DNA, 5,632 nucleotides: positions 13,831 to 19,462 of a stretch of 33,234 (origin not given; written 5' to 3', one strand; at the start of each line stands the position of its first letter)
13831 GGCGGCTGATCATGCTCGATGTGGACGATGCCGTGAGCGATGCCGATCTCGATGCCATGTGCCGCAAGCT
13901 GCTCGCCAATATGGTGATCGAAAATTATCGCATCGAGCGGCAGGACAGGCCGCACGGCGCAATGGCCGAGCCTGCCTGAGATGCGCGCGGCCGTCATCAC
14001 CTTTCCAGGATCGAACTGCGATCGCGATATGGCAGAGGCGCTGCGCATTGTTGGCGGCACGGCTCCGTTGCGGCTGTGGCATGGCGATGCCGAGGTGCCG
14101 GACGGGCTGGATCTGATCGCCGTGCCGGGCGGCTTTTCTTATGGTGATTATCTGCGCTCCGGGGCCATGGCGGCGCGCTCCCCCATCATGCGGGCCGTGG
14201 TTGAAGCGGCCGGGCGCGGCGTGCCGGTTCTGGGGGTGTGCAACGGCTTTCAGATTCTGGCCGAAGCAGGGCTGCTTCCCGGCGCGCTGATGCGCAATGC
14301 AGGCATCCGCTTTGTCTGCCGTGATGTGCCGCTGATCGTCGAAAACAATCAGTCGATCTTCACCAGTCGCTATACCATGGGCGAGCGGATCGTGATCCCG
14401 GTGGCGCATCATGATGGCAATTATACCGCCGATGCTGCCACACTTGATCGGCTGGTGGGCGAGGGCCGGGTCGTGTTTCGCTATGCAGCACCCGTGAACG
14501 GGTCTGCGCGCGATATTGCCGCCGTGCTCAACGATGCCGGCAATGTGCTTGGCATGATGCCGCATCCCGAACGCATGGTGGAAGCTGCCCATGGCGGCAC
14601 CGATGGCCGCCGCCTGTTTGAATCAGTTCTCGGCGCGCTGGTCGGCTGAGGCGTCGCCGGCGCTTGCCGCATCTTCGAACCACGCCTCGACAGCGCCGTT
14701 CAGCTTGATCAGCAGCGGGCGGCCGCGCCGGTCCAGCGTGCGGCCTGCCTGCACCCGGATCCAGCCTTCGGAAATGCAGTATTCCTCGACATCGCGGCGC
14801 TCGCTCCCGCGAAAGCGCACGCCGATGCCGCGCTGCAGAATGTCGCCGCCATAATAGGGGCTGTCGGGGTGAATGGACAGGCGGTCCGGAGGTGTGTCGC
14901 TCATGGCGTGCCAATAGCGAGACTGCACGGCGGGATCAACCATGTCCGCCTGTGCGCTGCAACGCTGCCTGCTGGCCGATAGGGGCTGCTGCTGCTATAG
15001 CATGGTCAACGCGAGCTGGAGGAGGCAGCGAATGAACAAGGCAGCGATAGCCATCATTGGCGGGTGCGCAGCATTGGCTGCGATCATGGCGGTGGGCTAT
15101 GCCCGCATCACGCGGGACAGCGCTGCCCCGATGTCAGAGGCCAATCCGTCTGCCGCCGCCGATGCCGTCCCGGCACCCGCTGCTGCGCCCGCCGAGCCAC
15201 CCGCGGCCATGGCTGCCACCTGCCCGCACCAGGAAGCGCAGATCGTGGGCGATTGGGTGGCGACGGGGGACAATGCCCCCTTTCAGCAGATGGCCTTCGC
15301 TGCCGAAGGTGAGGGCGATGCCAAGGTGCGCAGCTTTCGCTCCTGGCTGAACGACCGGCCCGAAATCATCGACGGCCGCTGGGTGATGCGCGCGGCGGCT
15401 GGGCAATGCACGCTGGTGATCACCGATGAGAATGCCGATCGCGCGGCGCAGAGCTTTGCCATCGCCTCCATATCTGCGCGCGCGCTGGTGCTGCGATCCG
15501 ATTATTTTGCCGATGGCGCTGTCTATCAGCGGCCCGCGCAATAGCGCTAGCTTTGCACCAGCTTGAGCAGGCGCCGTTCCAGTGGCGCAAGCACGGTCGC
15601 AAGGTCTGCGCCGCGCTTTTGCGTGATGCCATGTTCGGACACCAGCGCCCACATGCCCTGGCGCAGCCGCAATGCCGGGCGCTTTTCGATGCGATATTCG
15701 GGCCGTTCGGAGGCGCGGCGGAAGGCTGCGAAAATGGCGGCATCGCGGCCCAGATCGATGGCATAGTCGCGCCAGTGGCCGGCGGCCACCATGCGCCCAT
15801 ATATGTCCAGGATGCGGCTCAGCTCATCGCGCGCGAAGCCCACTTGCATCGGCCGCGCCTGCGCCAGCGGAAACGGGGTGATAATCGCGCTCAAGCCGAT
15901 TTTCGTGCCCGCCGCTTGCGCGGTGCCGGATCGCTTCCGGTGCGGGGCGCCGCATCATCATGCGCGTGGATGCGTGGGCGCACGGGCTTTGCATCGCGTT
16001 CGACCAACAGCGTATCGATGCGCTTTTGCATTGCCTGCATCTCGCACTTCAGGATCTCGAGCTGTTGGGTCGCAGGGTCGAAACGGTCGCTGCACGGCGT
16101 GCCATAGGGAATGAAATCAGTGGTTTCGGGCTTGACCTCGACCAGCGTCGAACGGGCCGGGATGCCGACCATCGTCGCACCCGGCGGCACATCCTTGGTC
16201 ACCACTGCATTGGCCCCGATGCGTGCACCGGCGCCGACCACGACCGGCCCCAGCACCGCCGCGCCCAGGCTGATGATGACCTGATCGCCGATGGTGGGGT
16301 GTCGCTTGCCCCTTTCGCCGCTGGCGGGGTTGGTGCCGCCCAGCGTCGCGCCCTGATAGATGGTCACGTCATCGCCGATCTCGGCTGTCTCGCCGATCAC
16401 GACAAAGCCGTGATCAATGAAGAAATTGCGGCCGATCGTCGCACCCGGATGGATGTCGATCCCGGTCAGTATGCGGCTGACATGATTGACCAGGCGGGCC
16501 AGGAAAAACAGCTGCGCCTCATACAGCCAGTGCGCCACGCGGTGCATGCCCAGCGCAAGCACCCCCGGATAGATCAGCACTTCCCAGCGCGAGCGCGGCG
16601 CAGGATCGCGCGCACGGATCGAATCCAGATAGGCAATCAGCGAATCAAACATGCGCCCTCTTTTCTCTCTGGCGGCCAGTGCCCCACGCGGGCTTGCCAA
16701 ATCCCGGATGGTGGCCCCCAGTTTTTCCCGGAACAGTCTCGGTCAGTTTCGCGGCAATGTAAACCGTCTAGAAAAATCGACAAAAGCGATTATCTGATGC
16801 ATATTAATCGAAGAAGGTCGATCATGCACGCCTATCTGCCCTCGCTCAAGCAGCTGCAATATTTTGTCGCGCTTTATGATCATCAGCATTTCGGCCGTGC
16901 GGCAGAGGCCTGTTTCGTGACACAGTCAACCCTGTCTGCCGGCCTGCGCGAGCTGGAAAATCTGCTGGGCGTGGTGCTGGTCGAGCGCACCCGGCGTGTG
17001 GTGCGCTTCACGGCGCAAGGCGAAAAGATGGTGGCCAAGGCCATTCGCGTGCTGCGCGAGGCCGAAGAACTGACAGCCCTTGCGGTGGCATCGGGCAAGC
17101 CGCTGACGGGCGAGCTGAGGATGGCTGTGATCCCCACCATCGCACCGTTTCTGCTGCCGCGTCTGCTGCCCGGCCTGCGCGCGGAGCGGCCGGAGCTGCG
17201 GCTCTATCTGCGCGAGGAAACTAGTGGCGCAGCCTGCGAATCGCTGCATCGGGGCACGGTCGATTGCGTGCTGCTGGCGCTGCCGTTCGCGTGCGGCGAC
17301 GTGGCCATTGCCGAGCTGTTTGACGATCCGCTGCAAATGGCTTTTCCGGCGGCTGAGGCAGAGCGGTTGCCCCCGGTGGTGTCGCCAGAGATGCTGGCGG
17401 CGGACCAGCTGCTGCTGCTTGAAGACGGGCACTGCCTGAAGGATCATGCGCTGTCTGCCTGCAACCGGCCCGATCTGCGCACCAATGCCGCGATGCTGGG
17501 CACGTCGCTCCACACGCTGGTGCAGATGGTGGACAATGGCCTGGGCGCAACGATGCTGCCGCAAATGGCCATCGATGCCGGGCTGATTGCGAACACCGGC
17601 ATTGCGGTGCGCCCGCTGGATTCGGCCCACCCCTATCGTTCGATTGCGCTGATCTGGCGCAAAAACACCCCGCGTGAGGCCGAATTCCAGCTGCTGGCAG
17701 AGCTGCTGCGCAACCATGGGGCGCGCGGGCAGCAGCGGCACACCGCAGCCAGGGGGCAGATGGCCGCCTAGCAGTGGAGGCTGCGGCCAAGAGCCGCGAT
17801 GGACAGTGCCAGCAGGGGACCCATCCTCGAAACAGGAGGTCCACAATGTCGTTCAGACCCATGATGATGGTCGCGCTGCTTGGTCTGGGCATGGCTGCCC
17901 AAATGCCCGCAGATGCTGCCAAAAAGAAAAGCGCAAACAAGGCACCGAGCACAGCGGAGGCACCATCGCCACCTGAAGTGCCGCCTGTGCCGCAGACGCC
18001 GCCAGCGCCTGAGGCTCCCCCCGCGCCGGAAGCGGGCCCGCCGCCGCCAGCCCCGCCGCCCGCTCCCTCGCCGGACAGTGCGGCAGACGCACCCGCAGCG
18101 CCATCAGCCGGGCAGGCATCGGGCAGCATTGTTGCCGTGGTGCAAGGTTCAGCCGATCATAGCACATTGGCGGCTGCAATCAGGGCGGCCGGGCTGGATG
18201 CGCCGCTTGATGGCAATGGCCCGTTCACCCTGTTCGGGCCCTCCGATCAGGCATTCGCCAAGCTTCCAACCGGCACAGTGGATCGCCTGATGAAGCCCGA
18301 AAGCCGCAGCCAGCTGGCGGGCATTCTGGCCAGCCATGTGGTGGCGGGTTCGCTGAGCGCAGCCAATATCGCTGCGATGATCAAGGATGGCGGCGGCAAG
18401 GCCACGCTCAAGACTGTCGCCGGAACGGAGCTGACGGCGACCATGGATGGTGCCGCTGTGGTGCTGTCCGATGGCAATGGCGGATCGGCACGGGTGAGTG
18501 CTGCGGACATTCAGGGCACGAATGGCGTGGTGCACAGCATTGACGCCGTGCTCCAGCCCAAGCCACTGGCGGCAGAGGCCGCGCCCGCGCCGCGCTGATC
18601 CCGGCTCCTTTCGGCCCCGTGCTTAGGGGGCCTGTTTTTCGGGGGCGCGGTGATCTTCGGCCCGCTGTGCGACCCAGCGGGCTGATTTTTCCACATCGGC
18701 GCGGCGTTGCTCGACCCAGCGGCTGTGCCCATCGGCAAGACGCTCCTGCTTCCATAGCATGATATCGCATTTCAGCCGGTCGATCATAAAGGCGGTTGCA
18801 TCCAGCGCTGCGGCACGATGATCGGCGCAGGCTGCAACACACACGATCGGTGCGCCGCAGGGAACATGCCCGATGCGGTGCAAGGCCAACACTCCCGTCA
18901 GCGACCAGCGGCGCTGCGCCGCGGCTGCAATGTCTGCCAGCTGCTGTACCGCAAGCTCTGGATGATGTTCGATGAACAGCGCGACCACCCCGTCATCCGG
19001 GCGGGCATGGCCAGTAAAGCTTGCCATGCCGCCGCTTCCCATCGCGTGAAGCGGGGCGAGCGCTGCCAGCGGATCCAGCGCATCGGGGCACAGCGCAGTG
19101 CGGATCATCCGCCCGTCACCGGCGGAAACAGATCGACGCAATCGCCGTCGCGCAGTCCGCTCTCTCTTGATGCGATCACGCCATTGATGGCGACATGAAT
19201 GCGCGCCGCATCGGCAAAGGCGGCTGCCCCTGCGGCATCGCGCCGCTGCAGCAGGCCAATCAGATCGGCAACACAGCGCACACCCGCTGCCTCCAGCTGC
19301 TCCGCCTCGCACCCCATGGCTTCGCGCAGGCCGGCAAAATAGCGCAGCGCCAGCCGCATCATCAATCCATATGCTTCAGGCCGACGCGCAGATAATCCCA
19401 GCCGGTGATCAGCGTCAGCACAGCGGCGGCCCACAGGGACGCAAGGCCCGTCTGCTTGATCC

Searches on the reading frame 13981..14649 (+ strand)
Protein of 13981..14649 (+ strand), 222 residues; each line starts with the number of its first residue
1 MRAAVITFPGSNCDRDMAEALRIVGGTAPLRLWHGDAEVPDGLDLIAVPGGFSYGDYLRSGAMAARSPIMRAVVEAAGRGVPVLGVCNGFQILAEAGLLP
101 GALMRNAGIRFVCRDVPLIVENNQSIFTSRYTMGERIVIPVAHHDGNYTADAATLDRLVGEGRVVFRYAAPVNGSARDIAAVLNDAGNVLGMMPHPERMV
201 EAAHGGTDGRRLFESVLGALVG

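Call 8: search_protein_families(library=pfam, proteins=[window:13981-14649:+], max_evalue=0.001)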
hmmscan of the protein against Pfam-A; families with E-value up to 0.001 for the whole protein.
window:13981-14649:+ (222 aa): 4 families
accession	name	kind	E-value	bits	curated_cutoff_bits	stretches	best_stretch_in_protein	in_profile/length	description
PF13507.12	GATase_5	-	1.5e-34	119.7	27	1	2-202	3-232/260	CobB/CobQ-like glutamine amidotransferase domain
PF07685.20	GATase_3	-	2.9e-06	27.5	27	1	36-95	34-90/196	CobB/CobQ-like glutamine amidotransferase domain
PF01965.30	DJ-1_PfpI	-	2.7e-05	24.5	26.6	1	41-102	60-116/165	DJ-1/PfpI family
PF00117.34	GATase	-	0.00033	20.8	22.8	1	42-96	42-88/190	Glutamine amidotransferase class-I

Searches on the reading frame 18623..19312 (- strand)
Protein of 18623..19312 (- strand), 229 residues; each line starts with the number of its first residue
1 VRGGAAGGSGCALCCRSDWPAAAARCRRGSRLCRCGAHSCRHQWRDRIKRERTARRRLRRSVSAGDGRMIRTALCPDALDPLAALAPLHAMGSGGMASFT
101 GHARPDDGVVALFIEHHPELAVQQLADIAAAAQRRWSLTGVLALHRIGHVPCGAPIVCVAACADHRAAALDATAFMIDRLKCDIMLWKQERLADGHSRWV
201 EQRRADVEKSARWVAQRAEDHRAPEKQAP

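Call 9: search_protein_families(library=pfam, proteins=[window:18623-19312:-], max_evalue=0.001)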
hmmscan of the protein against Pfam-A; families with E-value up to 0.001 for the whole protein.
window:18623-19312:- (229 aa): 1 family
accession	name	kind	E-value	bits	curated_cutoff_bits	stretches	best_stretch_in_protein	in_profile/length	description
PF02391.22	MoaE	-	6.8e-25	87.9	23.4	1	88-181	15-112/114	MoaE protein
